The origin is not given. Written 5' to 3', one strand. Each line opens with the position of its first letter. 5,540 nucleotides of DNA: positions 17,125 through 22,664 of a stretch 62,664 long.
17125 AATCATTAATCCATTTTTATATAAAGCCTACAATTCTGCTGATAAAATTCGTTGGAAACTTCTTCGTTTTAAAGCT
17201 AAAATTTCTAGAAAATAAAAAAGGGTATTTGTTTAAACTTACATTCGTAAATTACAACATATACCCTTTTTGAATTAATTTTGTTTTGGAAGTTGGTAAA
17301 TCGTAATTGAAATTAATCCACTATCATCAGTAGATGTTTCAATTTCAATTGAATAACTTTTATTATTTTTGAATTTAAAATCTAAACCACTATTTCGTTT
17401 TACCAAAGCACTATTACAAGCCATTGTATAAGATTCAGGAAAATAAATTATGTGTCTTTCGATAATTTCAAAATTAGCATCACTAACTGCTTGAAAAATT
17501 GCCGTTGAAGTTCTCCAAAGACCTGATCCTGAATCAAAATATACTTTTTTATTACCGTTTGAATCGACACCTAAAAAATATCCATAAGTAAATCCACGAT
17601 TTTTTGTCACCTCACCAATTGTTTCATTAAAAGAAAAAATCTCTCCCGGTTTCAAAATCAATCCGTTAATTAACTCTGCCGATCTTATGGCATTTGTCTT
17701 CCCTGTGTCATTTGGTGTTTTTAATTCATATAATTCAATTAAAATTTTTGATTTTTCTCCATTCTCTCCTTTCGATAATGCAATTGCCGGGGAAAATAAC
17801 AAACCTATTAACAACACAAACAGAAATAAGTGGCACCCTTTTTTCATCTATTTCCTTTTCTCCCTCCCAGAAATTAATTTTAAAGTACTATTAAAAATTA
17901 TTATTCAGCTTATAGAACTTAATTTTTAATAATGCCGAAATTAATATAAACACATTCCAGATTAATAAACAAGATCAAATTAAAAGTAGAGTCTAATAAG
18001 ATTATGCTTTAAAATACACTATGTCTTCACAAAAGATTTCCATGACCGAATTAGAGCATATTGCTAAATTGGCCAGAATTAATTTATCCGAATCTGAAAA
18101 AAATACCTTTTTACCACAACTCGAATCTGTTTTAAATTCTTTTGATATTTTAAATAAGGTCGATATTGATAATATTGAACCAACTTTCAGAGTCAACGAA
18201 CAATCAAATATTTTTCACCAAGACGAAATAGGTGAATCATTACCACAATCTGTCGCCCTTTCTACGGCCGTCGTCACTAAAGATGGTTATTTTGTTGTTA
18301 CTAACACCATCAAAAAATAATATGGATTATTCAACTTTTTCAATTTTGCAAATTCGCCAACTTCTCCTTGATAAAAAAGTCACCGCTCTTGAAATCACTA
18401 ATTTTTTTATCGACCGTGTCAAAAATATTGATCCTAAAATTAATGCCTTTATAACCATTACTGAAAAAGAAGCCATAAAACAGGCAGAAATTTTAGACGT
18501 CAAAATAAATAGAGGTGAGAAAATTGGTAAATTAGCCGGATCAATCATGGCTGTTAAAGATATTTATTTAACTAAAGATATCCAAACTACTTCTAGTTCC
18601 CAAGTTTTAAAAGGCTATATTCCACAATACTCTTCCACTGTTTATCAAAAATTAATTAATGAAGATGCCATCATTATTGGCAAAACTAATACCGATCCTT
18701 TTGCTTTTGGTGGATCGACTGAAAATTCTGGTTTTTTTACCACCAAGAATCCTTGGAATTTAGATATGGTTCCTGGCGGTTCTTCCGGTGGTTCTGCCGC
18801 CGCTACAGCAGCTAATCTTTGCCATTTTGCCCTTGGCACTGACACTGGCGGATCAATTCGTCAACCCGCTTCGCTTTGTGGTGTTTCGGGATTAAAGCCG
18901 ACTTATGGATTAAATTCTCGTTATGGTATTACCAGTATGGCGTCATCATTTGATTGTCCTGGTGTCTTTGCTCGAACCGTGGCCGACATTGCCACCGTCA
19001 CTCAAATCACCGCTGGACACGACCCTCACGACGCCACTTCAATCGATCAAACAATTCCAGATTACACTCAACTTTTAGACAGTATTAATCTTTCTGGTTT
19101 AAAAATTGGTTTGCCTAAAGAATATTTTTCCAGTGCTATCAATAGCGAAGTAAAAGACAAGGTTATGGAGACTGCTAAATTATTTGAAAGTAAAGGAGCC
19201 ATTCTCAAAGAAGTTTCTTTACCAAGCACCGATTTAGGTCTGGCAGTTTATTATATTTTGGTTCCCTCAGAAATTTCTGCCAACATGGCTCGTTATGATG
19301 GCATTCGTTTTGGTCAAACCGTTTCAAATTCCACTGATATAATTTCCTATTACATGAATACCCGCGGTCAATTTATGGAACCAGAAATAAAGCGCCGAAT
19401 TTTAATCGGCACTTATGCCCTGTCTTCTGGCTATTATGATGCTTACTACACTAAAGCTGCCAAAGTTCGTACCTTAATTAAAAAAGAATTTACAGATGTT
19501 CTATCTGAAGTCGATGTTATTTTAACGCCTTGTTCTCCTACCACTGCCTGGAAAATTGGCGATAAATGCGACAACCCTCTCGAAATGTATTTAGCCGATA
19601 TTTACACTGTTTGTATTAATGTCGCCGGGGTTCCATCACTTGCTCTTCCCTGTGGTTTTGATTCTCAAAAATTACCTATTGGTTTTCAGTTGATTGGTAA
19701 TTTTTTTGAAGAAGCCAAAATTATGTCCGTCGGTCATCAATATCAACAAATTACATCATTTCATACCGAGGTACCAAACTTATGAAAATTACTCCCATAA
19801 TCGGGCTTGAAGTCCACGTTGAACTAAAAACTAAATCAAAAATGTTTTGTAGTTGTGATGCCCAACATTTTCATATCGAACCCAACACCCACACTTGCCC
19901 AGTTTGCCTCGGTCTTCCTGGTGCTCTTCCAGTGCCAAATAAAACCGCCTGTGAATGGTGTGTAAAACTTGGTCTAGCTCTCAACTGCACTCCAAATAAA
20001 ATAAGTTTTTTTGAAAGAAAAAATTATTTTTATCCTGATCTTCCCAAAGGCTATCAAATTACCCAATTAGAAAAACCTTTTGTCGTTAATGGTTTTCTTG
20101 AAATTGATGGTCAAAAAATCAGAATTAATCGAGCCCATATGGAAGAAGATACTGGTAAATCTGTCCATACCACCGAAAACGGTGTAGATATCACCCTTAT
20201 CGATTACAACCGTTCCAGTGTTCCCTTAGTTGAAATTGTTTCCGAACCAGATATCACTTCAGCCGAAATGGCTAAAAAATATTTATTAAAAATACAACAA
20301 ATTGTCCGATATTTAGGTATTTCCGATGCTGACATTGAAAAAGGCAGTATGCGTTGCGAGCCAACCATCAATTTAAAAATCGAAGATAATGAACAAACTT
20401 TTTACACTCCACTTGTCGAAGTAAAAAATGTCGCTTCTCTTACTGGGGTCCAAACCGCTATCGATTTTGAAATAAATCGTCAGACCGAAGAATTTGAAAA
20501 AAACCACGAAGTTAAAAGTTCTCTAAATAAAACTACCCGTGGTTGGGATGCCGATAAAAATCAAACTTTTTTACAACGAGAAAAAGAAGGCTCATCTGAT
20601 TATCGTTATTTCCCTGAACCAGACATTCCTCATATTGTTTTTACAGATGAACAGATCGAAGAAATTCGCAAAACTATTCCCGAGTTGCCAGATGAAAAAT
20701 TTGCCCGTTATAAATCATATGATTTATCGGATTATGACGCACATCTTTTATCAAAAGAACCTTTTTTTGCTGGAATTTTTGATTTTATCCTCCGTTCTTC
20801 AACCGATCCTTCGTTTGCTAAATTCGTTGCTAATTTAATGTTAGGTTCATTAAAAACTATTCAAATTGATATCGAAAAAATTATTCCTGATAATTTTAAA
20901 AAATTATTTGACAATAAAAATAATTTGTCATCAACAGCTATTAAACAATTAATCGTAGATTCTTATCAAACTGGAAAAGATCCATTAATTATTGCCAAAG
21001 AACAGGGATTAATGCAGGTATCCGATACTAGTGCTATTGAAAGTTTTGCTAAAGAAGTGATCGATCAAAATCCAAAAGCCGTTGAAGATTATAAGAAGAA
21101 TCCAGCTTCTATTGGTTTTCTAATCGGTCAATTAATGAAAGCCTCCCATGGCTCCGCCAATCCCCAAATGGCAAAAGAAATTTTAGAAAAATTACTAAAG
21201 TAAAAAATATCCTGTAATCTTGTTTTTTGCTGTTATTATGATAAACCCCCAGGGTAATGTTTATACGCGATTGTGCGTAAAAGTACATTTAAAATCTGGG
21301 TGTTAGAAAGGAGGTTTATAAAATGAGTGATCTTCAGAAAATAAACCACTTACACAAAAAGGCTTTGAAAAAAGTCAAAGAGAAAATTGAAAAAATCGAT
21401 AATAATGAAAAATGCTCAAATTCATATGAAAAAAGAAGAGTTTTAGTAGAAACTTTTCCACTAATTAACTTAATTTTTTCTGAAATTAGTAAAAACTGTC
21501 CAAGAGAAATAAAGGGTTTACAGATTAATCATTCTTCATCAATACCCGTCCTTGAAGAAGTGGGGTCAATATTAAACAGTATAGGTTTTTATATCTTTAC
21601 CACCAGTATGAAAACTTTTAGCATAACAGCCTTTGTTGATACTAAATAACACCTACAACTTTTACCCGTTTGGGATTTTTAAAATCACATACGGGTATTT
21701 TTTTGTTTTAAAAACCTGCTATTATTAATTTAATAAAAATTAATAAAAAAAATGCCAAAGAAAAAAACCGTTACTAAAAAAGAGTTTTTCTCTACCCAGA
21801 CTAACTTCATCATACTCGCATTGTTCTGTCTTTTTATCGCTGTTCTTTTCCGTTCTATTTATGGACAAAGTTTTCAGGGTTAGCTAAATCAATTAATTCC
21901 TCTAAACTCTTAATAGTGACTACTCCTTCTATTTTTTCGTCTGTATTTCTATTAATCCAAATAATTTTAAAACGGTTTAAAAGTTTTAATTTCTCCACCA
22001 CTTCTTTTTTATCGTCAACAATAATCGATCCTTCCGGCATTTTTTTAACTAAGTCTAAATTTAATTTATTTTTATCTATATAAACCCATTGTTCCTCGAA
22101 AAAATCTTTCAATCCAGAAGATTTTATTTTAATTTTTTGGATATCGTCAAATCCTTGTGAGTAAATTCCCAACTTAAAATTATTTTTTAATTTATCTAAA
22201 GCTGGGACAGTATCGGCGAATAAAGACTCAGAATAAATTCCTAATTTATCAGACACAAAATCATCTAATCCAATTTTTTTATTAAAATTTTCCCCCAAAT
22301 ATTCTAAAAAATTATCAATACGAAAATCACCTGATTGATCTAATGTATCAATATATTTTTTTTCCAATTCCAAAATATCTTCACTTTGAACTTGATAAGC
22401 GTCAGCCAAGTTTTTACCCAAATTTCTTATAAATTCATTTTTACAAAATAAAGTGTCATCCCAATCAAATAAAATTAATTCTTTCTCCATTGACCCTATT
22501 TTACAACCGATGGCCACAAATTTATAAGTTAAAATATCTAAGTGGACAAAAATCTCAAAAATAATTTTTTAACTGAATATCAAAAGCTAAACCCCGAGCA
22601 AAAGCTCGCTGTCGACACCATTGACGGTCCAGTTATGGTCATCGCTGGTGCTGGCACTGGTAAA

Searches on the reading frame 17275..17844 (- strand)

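Call 52: search_protein_families(library=pfam, proteins=[window:17275-17844:-], max_evalue=0.001)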
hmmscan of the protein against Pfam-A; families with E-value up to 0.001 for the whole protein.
window:17275-17844:- (189 aa): 1 family
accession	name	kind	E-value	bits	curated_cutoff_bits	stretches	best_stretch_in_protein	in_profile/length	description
PF04294.18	VanW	-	5.4e-25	87.8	27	1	49-177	3-125/130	VanW like protein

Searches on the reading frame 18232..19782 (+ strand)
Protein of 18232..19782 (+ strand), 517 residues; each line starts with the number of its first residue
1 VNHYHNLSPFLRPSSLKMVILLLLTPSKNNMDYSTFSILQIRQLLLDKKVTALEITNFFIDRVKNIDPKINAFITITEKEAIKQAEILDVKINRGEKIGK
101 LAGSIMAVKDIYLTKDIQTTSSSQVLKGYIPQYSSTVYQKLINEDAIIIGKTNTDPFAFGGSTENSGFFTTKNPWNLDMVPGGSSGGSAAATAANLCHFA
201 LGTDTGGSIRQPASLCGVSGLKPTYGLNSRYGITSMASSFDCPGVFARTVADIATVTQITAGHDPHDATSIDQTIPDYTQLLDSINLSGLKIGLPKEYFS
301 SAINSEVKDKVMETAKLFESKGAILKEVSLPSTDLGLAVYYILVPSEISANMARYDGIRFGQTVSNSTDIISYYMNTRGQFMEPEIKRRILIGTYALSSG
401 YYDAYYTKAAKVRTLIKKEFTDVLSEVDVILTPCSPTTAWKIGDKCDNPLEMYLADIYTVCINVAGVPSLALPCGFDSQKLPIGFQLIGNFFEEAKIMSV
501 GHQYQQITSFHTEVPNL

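Call 52: search_protein_families(library=pfam, proteins=[window:18232-19782:+], max_evalue=0.001)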
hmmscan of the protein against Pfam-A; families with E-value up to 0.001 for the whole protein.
window:18232-19782:+ (517 aa): 1 family
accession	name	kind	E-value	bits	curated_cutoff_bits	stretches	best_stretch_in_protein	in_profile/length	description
PF01425.27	Amidase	-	7.2e-136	454.2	27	1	54-497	1-444/445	Amidase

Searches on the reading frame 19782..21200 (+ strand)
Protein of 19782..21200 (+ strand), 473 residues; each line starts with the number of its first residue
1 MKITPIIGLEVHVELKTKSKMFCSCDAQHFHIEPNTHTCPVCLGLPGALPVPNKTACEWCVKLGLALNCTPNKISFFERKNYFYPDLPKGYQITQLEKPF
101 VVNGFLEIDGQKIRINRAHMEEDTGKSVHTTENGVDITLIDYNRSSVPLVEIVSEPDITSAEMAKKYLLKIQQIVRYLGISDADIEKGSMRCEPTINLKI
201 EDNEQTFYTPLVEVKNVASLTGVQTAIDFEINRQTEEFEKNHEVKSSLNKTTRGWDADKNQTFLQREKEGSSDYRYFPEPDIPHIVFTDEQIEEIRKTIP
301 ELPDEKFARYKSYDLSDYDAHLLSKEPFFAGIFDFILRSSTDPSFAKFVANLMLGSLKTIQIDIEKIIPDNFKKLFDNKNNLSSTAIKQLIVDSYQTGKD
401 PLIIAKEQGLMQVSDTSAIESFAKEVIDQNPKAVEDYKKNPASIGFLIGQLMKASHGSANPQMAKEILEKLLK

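Call 52: search_protein_families(library=pfam, proteins=[window:19782-21200:+], max_evalue=0.001)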
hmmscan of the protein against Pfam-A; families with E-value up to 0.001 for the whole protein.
window:19782-21200:+ (473 aa): 2 families
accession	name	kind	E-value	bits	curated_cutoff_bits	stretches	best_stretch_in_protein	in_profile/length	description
PF02934.20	GatB_N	-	2.3e-105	352.2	23.4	1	6-293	2-277/277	GatB/GatE catalytic domain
PF02637.23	GatB_Yqey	-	9.8e-30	103.8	27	1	338-472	8-148/148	GatB domain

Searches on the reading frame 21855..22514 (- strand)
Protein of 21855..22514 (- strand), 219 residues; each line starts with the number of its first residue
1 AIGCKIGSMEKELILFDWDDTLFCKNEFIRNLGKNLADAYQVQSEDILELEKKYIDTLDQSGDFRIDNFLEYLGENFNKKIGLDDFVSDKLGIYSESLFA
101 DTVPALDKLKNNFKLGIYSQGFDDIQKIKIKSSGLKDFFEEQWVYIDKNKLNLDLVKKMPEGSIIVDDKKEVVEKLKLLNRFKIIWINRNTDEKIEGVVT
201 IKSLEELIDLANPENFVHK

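Call 52: search_protein_families(library=pfam, proteins=[window:21855-22514:-], max_evalue=0.001)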
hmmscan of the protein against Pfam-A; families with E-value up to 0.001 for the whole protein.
window:21855-22514:- (219 aa): 2 families
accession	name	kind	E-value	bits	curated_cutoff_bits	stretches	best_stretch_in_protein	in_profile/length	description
PF00702.32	Hydrolase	-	4.1e-07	31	26.4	1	13-155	3-152/191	haloacid dehalogenase-like hydrolase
PF13419.12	HAD_2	-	5.8e-05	23.7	23.8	1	14-141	1-124/178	Haloacid dehalogenase-like hydrolase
